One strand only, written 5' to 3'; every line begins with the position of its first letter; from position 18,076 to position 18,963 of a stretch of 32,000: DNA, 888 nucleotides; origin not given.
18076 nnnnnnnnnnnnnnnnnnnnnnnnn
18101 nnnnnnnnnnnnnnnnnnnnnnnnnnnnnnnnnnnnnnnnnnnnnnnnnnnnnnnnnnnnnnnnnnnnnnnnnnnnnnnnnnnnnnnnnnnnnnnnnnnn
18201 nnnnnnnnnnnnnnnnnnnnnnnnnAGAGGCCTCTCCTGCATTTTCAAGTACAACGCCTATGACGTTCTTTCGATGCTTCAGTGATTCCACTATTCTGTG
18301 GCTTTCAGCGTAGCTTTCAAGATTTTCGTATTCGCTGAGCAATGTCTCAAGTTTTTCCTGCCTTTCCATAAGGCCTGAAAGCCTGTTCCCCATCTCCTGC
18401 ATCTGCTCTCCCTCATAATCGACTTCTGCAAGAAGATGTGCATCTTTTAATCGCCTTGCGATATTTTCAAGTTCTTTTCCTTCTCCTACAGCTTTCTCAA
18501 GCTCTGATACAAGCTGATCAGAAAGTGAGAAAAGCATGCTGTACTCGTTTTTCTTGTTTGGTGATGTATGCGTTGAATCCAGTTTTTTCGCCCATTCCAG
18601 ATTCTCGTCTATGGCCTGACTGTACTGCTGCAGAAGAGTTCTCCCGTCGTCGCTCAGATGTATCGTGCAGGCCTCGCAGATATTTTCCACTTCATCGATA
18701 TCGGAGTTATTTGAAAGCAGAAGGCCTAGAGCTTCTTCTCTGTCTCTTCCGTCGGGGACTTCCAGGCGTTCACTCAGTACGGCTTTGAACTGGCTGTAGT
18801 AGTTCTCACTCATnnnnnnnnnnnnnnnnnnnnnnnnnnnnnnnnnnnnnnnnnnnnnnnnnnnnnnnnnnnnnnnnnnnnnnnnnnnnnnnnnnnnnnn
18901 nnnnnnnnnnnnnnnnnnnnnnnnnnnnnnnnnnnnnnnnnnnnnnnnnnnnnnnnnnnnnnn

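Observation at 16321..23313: Five-gene membrane / coiled-coil / PTM-erasing-enzyme cluster with no recognisable described counterpart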

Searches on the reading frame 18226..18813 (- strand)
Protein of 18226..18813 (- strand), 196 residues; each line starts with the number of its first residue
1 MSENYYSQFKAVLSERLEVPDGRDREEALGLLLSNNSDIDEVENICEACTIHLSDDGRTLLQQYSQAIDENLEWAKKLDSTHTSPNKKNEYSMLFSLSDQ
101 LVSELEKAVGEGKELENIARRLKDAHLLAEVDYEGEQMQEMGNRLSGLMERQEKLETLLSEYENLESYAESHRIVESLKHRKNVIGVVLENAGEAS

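Call 51: search_protein_representatives(alignment_id=A5)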
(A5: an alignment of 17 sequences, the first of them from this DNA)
Query: 17 sequences, 193 profile positions. Proteins with E-value up to 0.001 (for the whole library): 45; up to 1e-10: 38; up to 1e-30: 16. The best 45 are listed.
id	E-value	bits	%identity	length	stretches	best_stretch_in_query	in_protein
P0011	3.1e-72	258.7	-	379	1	1-192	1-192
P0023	5.0e-70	251.5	-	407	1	2-192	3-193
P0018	2.4e-59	216.6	-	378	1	2-192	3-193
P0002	5.2e-49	182.9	-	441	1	1-191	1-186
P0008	4.7e-48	179.8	-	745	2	1-192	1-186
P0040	8.1e-47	175.7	-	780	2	1-191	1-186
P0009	2.0e-46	174.5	-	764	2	1-192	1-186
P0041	2.0e-42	161.4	-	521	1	2-191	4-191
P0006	9.3e-41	156.0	-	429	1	1-192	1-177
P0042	1.6e-39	152.0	-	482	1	1-192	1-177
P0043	3.1e-39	151.0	-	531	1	1-192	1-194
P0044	4.6e-35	137.4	-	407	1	1-192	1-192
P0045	1.2e-34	136.1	-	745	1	1-192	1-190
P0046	1.6e-33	132.3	-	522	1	1-192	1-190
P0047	1.3e-32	129.4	-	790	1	1-192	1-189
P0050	1.0e-29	120.0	-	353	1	15-192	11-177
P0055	1.4e-26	109.7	-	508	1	8-192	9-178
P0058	1.2e-20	90.4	-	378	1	26-191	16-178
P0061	6.2e-19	84.8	-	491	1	9-192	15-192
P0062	9.4e-19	84.2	-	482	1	23-192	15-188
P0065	5.3e-17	78.5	-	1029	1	11-192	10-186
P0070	4.8e-15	72.1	-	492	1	6-192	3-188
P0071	1.4e-07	47.7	-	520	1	60-189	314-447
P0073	6.7e-06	42.3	-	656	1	9-175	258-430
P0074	2.2e-05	40.6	-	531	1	50-155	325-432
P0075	4.9e-05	39.4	-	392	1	81-173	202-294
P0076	2.5e-04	37.1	-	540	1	64-179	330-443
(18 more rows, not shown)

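Call 53: search_protein_families(library=pfam, proteins=[P0050, P0044, P0058, P0061, P0062, P0070, P0073, P0041, P0055, P0071], max_evalue=0.05)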
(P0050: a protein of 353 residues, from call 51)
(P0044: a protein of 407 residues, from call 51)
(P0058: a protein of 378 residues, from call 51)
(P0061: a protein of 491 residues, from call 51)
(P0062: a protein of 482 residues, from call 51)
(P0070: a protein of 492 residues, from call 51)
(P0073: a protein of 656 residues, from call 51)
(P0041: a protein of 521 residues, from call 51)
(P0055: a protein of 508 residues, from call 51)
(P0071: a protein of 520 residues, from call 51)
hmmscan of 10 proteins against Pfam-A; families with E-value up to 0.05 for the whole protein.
P0050 (353 aa): 4 families
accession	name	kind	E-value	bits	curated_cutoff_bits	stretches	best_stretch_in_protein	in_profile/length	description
PF01841.26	Transglut_core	-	0.00014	22.6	23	1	255-320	26-98/108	Transglutaminase-like superfamily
PF05531.17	NPV_P10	-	0.0015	19.4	29.8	1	123-164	25-66/75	Nucleopolyhedrovirus P10 protein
PF04849.18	HAP1_N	-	0.016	14.8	33.9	1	137-190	96-149/307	HAP1 N-terminal conserved region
PF19191.5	HEF_HK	-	0.025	15.5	24.1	0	125-162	17-54/67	HEF_HK domain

P0044 (407 aa): 5 families
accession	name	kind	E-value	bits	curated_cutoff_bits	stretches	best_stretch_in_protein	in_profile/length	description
PF10046.14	BLOC1_2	-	0.00024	21.8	33.4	1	133-180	39-86/96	Biogenesis of lysosome-related organelles complex-1 subunit 2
PF08771.16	FRB_dom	-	0.0013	19.4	24.7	0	49-100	45-97/99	FKBP12-rapamycin binding domain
PF23067.1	MG280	-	0.024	14.6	27.4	1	57-163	39-140/259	Uncharacterised protein MG280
PF03484.21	B5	-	0.027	15.1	28.6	0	26-58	6-38/67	tRNA synthetase B5 domain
PF10263.15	SprT-like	-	0.048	14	25.6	0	318-353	44-83/108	SprT-like family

P0058 (378 aa): 2 families
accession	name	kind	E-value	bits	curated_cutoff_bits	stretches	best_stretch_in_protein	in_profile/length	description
PF02601.20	Exonuc_VII_L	-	0.0022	18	35.9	1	30-148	144-268/315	Exonuclease VII, large subunit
PF01935.23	DUF87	-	0.024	15.2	23.2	0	30-156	96-196/220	Helicase HerA, central domain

P0061 (491 aa): 3 families
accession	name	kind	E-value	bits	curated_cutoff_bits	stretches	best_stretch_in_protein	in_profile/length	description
PF10046.14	BLOC1_2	-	0.0027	18.5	33.4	1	135-186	41-92/96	Biogenesis of lysosome-related organelles complex-1 subunit 2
PF10459.15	Peptidase_S46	-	0.0078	15.3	22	1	5-153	325-479/698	Peptidase S46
PF24073.1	DUF7365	-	0.031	14.8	27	1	137-181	56-100/101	Coiled-coil region of unknown function (DUF7365)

P0062 (482 aa): 1 family
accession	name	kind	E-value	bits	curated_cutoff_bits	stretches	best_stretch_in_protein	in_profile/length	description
PF05478.16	Prominin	-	0.032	12.8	34.3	1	81-188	177-290/799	Prominin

P0070 (492 aa): 0 families

P0073 (656 aa): 1 family
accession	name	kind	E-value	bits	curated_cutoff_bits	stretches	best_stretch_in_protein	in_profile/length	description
PF25816.1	RamC_N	-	3.8e-06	27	27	1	465-502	18-55/191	RamC, N-terminal domain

P0041 (521 aa): 2 families
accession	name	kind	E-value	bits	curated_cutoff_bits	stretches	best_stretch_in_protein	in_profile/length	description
PF25816.1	RamC_N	-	5e-10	39.6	27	1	254-324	27-98/191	RamC, N-terminal domain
PF02601.20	Exonuc_VII_L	-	0.038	13.9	35.9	0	60-166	146-243/315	Exonuclease VII, large subunit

P0055 (508 aa): 3 families
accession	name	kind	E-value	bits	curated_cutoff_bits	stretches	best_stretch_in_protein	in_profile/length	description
PF00149.33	Metallophos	-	7.5e-08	33.5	21.5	1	190-348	3-154/191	Calcineurin-like phosphoesterase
PF07926.17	TPR_MLP1_2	-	0.00043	20.7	36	1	49-134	36-120/129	TPR/MLP1/MLP2-like protein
PF04136.21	COG3_N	-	0.012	16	27.9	0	115-166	30-81/147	Conserved oligomeric Golgi complex subunit 3, N-terminal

P0071 (520 aa): 3 families
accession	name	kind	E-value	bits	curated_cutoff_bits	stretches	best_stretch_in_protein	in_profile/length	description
PF13988.11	DUF4225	-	0.00065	19.6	25.9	1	141-208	45-112/165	Protein of unknown function (DUF4225)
PF20933.2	HpHbR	-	0.0054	16.9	27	1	326-415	143-226/243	Haptoglobin-hemoglobin receptor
PF00669.25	Flagellin_N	-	0.028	14.9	26.6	0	174-285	13-122/139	Bacterial flagellin N-terminal helical region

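Call 57: list_cluster_members(proteins=[P0071, P0073, P0074, P0076, P0050, P0061, P0058, P0065, P0075, P0024])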
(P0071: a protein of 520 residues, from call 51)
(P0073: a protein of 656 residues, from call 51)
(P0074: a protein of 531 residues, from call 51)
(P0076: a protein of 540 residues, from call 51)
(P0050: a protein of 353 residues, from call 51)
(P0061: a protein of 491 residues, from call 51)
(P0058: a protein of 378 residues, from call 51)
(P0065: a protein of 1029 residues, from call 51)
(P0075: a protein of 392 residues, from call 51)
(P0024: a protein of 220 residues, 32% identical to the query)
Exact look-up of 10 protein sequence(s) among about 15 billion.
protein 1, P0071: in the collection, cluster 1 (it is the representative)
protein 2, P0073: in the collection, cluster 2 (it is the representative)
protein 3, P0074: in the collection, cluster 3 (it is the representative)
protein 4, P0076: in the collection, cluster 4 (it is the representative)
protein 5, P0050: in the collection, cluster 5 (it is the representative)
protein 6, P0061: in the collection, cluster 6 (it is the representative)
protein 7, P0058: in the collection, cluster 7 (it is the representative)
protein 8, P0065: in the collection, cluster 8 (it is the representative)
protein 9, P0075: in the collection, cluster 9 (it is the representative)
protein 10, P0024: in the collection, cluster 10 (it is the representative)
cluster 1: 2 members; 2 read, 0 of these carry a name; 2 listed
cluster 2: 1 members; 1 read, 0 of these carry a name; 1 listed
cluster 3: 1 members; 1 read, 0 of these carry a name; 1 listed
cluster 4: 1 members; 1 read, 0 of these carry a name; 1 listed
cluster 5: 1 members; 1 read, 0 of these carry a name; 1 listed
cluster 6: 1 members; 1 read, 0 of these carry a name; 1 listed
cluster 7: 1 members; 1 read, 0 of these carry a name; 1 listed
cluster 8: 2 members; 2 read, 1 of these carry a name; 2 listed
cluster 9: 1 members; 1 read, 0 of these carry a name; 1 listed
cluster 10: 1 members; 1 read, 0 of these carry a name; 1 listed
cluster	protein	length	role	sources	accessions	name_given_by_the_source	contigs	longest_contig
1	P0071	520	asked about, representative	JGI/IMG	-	-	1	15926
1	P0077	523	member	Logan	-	-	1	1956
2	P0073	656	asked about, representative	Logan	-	-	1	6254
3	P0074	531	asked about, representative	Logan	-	-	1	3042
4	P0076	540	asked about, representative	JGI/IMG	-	-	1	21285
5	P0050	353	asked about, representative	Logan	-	-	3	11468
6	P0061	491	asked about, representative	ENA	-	-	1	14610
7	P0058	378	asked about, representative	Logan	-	-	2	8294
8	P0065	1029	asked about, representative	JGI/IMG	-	-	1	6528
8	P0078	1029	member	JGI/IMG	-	hypothetical protein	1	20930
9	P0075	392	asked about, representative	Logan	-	-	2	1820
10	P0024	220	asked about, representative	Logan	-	-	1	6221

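Call 58: find_encoding_contigs(protein=P0050, flank=8000, max_places=2)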
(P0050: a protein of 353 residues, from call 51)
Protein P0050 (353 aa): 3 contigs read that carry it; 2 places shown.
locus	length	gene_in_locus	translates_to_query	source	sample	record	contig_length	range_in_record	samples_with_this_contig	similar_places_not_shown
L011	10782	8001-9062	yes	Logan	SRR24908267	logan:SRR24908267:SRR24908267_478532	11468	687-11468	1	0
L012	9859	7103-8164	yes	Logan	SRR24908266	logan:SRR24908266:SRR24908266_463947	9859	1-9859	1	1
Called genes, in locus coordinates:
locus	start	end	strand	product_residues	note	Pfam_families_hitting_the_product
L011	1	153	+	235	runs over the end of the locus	-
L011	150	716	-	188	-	PF08774:VRR_NUC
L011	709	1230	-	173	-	-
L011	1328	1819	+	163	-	-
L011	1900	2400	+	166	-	-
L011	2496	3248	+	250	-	PF00072:Response_reg, PF00989:PAS, PF13188:PAS_8 (weak), PF08448:PAS_4 (weak), PF13426:PAS_9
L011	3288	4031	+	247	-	-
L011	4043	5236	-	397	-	PF01926:MMR_HSR1, PF02421:FeoB_N (faint), PF08438:YGR210-like_G4, PF02824:TGS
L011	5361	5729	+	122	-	PF13811:DUF4186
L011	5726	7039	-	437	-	PF13393:tRNA-synt_His, PF00587:tRNA-synt_2b, PF03129:HGTP_anticodon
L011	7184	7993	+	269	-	-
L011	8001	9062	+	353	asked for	-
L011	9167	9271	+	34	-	-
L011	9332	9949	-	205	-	PF01569:PAP2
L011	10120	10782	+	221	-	?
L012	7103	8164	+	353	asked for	-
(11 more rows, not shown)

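Call 59: find_encoding_contigs(protein=P0061, flank=8000, max_places=2)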
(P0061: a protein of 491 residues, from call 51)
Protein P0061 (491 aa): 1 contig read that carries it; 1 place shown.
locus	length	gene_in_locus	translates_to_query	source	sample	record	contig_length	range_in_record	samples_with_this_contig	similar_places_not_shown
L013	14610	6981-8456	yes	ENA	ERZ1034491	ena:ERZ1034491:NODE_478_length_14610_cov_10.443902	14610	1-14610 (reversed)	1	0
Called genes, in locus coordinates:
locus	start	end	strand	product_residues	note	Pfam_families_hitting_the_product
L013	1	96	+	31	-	?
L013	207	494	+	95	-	-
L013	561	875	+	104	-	-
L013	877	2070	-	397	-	PF01926:MMR_HSR1, PF02421:FeoB_N (weak), PF08438:YGR210-like_G4, PF02824:TGS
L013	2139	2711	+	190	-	-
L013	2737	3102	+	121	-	PF13811:DUF4186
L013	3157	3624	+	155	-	-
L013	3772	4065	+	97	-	-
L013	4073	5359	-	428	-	PF13393:tRNA-synt_His, PF00587:tRNA-synt_2b, PF03129:HGTP_anticodon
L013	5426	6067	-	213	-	PF00583:Acetyltransf_1, PF13508:Acetyltransf_7 (weak)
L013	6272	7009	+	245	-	-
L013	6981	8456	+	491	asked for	-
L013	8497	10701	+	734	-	PF00149:Metallophos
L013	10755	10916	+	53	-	-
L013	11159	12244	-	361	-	-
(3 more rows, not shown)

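Call 60: find_encoding_contigs(protein=P0076, flank=8000, max_places=2)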
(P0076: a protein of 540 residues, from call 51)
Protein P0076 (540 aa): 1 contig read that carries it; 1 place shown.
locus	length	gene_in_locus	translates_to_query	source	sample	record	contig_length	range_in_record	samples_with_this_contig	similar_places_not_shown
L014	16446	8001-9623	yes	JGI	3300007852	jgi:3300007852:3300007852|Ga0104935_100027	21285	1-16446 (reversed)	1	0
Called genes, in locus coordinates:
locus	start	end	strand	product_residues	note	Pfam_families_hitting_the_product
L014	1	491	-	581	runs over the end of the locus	PF00635:Motile_Sperm (faint), PF11614:FixG_C (faint), PF22067:Cep192_D3 (faint), PF22076:Cep192_D6 (faint), PF22544:HYDIN_VesB_CFA65-like_Ig (faint), PF26187:Ig_NPHP4_4th (faint)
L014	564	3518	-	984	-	PF00801:PKD (faint), PF18911:PKD_4, PF13620:CarboxypepD_reg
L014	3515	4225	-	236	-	-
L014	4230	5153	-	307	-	-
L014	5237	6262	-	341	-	PF25133:TYW2_N_2, PF02475:TRM5-TYW2_MTfase, PF03602:Cons_hypoth95 (faint)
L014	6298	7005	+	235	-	PF00590:TP_methylase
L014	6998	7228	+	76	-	PF04010:DUF357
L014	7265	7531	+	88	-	-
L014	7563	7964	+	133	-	-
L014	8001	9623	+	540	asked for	-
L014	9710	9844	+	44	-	-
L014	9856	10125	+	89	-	-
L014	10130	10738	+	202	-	-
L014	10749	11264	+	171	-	-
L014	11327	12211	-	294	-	-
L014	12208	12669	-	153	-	PF26022:CC_Liprin_beta (weak)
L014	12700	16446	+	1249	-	?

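Call 73: find_encoding_contigs(protein=P0073, flank=8000, max_places=2)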
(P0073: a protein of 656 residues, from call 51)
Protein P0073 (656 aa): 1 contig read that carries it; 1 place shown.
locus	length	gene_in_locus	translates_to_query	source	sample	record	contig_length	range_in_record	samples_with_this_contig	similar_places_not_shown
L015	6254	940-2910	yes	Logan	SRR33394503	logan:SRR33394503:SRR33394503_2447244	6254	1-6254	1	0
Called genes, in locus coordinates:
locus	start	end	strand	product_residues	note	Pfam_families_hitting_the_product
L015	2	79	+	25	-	?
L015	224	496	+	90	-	-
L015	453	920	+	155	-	-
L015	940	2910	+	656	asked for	PF25816:RamC_N (weak)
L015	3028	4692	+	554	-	-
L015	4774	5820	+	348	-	-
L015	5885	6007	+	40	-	-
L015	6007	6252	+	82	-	?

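Call 74: find_encoding_contigs(protein=P0044, flank=8000, max_places=2)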
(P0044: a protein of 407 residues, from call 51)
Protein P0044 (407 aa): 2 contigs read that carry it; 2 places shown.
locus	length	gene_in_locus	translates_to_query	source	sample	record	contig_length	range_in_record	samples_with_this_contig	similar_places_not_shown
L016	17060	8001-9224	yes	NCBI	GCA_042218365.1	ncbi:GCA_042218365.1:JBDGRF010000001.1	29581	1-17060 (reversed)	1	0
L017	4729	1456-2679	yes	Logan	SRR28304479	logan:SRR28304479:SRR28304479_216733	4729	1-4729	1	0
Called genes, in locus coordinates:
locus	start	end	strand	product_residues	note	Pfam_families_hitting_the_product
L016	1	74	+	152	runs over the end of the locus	-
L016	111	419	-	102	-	PF03091:CutA1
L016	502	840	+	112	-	PF02635:DsrE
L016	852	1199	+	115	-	-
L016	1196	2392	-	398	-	PF01926:MMR_HSR1, PF02421:FeoB_N (faint), PF08438:YGR210-like_G4, PF02824:TGS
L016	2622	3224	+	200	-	-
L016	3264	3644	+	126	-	PF13811:DUF4186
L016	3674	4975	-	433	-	PF13393:tRNA-synt_His, PF00587:tRNA-synt_2b, PF03129:HGTP_anticodon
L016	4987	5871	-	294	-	PF19799:DUF6282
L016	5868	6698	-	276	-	-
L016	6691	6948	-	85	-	PF04014:MazE_antitoxin (weak)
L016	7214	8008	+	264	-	-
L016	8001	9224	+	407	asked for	-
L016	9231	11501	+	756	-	-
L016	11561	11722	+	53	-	-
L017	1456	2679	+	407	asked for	-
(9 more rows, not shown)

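Call 98: search_protein_families(library=ncbifam, proteins=[P0046, P0055, P0043, P0050, P0044, P0061], max_evalue=0.01)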
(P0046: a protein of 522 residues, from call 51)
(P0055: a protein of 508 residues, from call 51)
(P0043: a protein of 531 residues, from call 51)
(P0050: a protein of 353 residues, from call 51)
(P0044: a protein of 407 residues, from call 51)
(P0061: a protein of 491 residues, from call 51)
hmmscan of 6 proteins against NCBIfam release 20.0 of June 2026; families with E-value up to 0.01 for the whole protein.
P0046 (522 aa): 3 families
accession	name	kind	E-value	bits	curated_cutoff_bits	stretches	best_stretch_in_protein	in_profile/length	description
TIGR04075.1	bacter_Pnkp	equivalog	8.3e-08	30.9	750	1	215-296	185-263/851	polynucleotide kinase-phosphatase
NF001204.0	PRK00166.1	equivalog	1.7e-07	30.8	176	1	250-370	24-146/276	symmetrical bis(5'-nucleosyl)-tetraphosphatase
NF010148.0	PRK13625.1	equivalog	5.4e-05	22.8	340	1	215-294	6-76/245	bis(5'-nucleosyl)-tetraphosphatase PrpE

P0055 (508 aa): 2 families
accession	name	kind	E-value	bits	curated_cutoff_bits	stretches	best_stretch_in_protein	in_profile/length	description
TIGR04123.1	P_estr_lig_assc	hypoth_equivalog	0.0013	18.2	150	1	225-268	67-110/207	ligase-associated DNA damage response endonuclease PdeM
NF045487.1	ASRP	equivalog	0.01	14.5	300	0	45-174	118-455/593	archaea-specific SMC-related protein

P0043 (531 aa): 2 families
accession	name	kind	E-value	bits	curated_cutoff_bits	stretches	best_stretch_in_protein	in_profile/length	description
TIGR04075.1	bacter_Pnkp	equivalog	4.2e-05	21.9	750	1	234-310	189-265/851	polynucleotide kinase-phosphatase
NF045780.1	TrlF_fam_ATP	equivalog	0.008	14.9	350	0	30-193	550-705/944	TrlF family AAA-like ATPase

P0050 (353 aa): 0 families

P0044 (407 aa): 4 families
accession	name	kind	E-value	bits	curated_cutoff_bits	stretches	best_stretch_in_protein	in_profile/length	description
NF002572.0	PRK02224.1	equivalog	0.0013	17.1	1087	1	27-212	466-631/888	DNA double-strand break repair ATPase Rad50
NF041751.2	sbcc_Staph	equivalog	0.0018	16.3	920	1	28-168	231-368/1007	exonuclease subunit SbcC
NF045487.1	ASRP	equivalog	0.0039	15.9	300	1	52-183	333-470/593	archaea-specific SMC-related protein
TIGR02169.1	SMC_prok_A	equivalog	0.0043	14.8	729.4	1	23-203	672-858/1165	chromosome segregation protein SMC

P0061 (491 aa): 0 families

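Call 105: search_protein_families(library=pfam, proteins=[L015:3028-4692:+, L015:4774-5820:+, L015:453-920:+, L014:10130-10738:+, L014:10749-11264:+, L014:11327-12211:-, L014:12208-12669:-, L014:7563-7964:+, L014:12700-16446:+, P0074], max_evalue=0.01)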
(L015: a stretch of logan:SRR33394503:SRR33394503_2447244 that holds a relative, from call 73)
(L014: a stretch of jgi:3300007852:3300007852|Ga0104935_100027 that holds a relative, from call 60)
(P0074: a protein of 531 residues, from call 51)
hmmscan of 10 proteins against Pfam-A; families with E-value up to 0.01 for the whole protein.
L015:3028-4692:+ (554 aa): 0 families

L015:4774-5820:+ (348 aa): 0 families

L015:453-920:+ (155 aa): 0 families

L014:10130-10738:+ (202 aa): 0 families

L014:10749-11264:+ (171 aa): 0 families

L014:11327-12211:- (294 aa): 9 families
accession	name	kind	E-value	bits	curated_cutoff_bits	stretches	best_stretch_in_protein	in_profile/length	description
PF05377.16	FlaC_arch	-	0.00022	22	27.8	0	179-212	7-40/55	Flagella accessory protein C (FlaC)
PF10241.14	KxDL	-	0.00097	19.8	27.2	0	164-213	27-75/86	Uncharacterized conserved protein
PF23991.1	DUF7310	-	0.0012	19.7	40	0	216-264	21-68/83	Coiled-coil region of unknown function (DUF7310)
PF06419.17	COG6_N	-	0.0018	18.9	27.4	0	217-271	25-79/114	Conserved oligomeric complex COG6, N-terminal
PF25443.1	ANG-1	-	0.002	18.7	28.5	1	180-251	8-79/105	ANG-1-like domain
PF06005.17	ZapB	-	0.0027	18.6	31.5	1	178-244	3-65/71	Cell division protein ZapB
PF24151.2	ArlX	-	0.0063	16.5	28.7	1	144-212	34-101/229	ArlX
PF16326.10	ABC_tran_CTD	-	0.0075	16.9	32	0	226-272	9-56/69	ABC transporter C-terminal domain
PF11932.13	DUF3450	-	0.0097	15.7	32.6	0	171-267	23-114/241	Protein of unknown function (DUF3450)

L014:12208-12669:- (153 aa): 13 families
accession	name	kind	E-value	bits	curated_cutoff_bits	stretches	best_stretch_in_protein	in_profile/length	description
PF04513.17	Baculo_PEP_C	-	0.00025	21.6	38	1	8-96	52-137/140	Baculovirus polyhedron envelope protein, PEP, C terminus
PF16378.10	DUF4988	-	0.0026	18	30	0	11-47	2-37/183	Domain of unknown function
PF07544.18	Med9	-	0.0033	17.9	26.9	1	42-79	10-47/80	RNA polymerase II transcription mediator complex subunit 9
PF01920.25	Prefoldin_2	-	0.0037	17.6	27.6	0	35-78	60-103/106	Prefoldin subunit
PF06009.19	Laminin_II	-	0.0043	17.5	33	1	7-98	47-137/138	Laminin Domain II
PF19111.5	DUF5798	-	0.0046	17.6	27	0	10-44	20-54/89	Family of unknown function (DUF5798)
PF05531.17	NPV_P10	-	0.0058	17.5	29.8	1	8-68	7-66/75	Nucleopolyhedrovirus P10 protein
PF02403.27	Seryl_tRNA_N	-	0.0062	17.2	28.2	1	10-84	27-100/108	Seryl-tRNA synthetase N-terminal domain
PF01496.24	V_ATPase_I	-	0.0062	15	30.7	1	11-126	29-141/815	V-type ATPase 116kDa subunit family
PF20667.3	Sec10_N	-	0.0067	17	27.4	1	10-101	15-104/118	Exocyst complex component Sec10, N-terminal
PF19220.6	Rod_CreS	-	0.009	15.5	100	0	5-76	139-210/359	Crescentin, rod domain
PF16421.10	E2F_CC-MB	-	0.0092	16.5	33.9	0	44-115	3-72/96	E2F transcription factor CC-MB domain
PF03938.19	OmpH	-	0.0097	16.6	32.4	0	8-118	8-118/141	Outer membrane protein (OmpH-like)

L014:7563-7964:+ (133 aa): 0 families

L014:12700-16446:+ (1249 aa): 5 families
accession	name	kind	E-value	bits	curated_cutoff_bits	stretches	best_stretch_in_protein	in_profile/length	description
PF14890.11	Intein_splicing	-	2.8e-29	102.4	35.8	1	546-991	25-155/155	Intein splicing domain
PF00437.27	T2SSE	-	1.5e-12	47.3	24.9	2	441-497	123-180/370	Type II/IV secretion system protein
PF14528.11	LAGLIDADG_3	-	6.4e-12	46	22.5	1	802-873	2-82/82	LAGLIDADG-like domain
PF13191.12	AAA_16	-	0.00089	20.2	32.6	1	438-493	2-56/167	AAA ATPase domain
PF01079.26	Hint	-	0.0009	19.3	29.7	1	546-611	39-111/213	Hint module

P0074 (531 aa): 0 families
